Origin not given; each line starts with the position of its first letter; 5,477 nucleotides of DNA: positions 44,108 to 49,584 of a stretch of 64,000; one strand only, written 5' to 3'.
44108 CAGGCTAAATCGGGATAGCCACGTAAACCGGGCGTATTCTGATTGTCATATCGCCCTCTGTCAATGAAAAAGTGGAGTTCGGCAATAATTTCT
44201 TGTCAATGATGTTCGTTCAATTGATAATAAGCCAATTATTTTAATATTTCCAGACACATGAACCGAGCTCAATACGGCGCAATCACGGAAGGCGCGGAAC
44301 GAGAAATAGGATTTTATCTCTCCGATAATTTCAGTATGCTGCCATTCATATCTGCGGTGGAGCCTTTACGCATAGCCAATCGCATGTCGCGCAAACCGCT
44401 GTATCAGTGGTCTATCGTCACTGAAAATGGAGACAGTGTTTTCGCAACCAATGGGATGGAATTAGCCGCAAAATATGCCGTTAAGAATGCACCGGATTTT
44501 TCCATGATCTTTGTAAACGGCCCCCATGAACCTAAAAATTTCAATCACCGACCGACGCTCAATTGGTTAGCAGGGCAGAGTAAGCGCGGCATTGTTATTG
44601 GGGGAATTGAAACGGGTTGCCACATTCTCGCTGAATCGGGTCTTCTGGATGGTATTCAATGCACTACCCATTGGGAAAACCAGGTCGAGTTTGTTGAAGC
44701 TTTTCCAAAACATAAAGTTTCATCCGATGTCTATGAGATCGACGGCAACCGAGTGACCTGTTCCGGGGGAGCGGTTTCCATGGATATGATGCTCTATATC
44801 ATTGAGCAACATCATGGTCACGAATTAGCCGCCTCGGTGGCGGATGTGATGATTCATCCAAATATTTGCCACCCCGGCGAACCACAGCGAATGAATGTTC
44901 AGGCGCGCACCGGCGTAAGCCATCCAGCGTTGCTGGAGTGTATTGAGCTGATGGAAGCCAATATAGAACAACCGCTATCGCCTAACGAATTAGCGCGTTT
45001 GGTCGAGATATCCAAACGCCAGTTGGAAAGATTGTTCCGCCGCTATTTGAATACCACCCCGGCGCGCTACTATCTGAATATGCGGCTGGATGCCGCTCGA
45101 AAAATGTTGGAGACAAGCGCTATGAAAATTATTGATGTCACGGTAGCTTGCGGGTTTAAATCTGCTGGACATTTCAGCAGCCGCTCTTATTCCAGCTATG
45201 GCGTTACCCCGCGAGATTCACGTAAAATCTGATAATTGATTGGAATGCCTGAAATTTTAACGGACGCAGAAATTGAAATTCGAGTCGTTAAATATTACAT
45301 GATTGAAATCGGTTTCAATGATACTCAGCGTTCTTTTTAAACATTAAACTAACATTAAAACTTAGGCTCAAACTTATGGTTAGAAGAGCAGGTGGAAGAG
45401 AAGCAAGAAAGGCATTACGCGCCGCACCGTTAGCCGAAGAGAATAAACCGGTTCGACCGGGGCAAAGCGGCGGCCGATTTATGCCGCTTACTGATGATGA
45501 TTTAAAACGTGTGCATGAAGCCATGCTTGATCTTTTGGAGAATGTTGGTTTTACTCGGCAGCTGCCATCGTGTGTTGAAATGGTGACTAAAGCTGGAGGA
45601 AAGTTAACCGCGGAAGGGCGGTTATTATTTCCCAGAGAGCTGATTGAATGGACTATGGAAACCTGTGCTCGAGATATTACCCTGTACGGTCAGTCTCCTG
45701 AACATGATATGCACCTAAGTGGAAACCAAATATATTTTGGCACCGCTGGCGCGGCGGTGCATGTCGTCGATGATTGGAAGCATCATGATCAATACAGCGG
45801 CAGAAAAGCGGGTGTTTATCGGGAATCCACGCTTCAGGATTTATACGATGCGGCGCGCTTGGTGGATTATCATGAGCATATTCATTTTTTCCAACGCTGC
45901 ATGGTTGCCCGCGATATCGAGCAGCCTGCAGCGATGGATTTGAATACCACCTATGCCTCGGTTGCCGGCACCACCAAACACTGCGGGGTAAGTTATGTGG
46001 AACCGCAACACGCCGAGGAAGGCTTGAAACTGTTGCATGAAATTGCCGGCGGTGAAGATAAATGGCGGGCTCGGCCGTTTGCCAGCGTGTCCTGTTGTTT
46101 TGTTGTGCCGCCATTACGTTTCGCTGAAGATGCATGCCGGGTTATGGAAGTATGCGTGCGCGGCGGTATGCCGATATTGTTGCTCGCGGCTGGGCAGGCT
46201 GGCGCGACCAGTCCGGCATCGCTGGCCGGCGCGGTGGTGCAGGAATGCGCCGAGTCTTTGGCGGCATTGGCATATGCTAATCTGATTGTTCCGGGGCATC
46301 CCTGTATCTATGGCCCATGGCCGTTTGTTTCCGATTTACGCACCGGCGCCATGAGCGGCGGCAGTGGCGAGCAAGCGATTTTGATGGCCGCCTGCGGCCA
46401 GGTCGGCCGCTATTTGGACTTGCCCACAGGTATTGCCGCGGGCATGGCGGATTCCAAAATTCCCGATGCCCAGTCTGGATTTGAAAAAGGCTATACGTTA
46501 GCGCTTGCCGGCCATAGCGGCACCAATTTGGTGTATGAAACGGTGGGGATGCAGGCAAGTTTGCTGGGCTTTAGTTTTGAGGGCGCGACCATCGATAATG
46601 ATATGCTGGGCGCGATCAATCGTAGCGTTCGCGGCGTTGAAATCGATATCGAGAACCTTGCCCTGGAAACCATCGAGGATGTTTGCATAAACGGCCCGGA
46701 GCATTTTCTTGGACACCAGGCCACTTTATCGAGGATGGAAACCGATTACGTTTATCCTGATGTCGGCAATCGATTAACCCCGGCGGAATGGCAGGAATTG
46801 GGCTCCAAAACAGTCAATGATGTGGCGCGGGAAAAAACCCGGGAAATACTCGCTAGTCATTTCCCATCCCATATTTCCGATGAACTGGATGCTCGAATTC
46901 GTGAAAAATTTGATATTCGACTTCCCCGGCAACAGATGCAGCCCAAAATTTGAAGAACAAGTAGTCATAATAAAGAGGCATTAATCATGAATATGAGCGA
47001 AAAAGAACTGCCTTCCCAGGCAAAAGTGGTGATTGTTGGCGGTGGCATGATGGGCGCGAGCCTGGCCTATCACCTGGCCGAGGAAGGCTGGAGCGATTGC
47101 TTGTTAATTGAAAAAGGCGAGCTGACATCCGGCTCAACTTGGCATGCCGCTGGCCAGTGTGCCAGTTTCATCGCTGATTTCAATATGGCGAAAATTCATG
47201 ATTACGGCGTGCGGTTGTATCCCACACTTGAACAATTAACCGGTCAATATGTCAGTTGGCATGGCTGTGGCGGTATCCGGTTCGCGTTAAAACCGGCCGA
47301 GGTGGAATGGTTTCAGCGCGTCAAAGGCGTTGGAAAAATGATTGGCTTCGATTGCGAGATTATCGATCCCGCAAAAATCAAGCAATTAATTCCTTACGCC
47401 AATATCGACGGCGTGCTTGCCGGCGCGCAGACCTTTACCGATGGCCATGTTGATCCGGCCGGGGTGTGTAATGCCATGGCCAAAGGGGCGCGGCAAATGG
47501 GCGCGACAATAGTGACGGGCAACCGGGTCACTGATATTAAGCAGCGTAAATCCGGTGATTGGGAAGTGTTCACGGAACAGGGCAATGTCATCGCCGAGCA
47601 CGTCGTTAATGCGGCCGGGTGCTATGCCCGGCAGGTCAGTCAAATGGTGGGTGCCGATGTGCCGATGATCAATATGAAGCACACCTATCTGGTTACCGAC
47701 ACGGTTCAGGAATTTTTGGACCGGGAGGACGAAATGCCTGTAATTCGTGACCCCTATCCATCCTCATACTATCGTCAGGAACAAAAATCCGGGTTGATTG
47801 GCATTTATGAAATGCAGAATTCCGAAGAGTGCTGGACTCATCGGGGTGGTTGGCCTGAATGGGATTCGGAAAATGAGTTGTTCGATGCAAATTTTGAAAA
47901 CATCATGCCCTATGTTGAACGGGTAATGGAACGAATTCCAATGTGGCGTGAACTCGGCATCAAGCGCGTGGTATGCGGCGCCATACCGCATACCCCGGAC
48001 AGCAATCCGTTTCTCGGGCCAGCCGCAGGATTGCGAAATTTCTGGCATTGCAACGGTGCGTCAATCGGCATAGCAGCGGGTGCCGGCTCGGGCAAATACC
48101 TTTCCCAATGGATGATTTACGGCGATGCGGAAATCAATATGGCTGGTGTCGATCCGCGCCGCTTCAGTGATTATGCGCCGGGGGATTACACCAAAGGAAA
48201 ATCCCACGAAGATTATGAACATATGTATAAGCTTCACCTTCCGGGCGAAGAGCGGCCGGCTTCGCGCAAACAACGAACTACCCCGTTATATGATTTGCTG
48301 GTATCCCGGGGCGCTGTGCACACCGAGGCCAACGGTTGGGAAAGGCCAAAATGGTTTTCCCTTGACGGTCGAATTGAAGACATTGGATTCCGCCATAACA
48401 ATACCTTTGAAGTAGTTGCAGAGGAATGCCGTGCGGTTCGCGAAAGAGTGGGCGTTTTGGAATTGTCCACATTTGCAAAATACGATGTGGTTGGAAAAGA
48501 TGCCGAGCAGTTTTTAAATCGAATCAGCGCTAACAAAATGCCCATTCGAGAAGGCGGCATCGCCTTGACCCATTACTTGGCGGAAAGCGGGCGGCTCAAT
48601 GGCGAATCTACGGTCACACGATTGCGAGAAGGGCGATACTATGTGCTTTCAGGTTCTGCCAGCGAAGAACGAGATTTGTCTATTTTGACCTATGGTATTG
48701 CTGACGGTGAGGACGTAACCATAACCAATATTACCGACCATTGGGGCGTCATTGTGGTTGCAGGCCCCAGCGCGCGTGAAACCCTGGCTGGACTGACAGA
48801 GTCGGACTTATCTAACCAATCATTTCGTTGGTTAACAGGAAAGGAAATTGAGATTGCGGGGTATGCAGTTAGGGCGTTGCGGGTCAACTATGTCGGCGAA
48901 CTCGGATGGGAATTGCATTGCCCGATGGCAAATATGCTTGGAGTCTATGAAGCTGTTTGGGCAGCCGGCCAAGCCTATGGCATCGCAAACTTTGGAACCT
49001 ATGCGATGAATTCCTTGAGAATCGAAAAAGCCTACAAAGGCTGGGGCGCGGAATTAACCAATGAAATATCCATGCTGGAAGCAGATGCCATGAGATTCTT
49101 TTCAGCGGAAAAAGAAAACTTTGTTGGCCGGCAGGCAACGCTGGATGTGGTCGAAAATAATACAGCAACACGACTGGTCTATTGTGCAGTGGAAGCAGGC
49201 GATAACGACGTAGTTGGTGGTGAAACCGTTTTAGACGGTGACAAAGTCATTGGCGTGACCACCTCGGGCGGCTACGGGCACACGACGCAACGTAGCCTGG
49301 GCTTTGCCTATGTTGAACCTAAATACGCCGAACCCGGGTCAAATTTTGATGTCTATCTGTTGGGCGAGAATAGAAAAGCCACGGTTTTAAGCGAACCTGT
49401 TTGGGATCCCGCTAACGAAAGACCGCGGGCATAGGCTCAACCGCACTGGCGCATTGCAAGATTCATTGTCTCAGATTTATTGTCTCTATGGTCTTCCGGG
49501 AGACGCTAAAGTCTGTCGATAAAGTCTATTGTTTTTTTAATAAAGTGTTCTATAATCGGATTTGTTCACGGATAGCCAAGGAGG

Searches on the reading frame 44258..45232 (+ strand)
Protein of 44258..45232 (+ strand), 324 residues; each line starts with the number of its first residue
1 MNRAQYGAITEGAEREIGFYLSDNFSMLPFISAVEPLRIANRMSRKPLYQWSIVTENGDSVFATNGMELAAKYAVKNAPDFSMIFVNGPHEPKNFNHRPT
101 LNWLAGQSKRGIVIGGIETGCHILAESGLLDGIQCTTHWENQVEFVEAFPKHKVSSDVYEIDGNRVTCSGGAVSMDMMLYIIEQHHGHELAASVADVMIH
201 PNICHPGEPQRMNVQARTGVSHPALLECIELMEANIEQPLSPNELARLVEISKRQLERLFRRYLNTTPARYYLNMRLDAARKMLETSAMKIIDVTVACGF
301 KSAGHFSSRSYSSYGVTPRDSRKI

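Call 70: search_protein_families(library=pfam, proteins=[window:44258-45232:+], max_evalue=0.00001)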
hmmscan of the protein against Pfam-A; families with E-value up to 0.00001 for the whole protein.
window:44258-45232:+ (324 aa): 3 families
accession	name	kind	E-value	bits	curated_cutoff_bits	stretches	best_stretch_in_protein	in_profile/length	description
PF12833.13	HTH_18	-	1.7e-19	70.3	33.6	1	245-323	1-79/80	Helix-turn-helix domain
PF00165.29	HTH_AraC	-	7.2e-09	36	26.6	0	235-271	4-40/42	Bacterial regulatory helix-turn-helix proteins, AraC family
PF01965.30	DJ-1_PfpI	-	2.7e-08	34.3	26.6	1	49-184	28-165/165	DJ-1/PfpI family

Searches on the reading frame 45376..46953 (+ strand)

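Call 70: search_protein_families(library=pfam, proteins=[window:45376-46953:+], max_evalue=0.00001)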
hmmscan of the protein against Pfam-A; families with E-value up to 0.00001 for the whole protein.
window:45376-46953:+ (525 aa): 1 family
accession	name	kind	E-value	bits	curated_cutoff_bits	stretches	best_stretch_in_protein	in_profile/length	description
PF06253.16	MTTB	-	3.7e-107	358.8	25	1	4-510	1-490/500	Trimethylamine methyltransferase (MTTB)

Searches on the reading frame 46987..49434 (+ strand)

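Call 70: search_protein_families(library=pfam, proteins=[window:46987-49434:+], max_evalue=0.00001)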
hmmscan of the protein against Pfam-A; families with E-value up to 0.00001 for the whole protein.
window:46987-49434:+ (815 aa): 6 families
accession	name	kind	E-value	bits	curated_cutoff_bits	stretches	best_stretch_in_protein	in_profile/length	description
PF01571.26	GCV_T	-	1.8e-65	221.2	25.6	1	434-702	1-253/255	Aminomethyltransferase folate-binding domain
PF01266.30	DAO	-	5.3e-62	210.8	27.9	1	13-375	1-353/353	FAD dependent oxidoreductase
PF08669.17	GCV_T_C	-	7.2e-18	64.7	25.9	1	729-807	2-80/80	Glycine cleavage T-protein C-terminal barrel domain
PF16350.10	FAO_M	-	3.7e-12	46.7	27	1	379-431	2-55/56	FAD dependent oxidoreductase central domain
PF13450.12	NAD_binding_8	-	1.5e-06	28.8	21.9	1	16-81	1-55/68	NAD(P)-binding Rossmann-like domain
PF13738.12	Pyr_redox_3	-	5e-06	26.4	30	0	15-47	1-33/305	Pyridine nucleotide-disulphide oxidoreductase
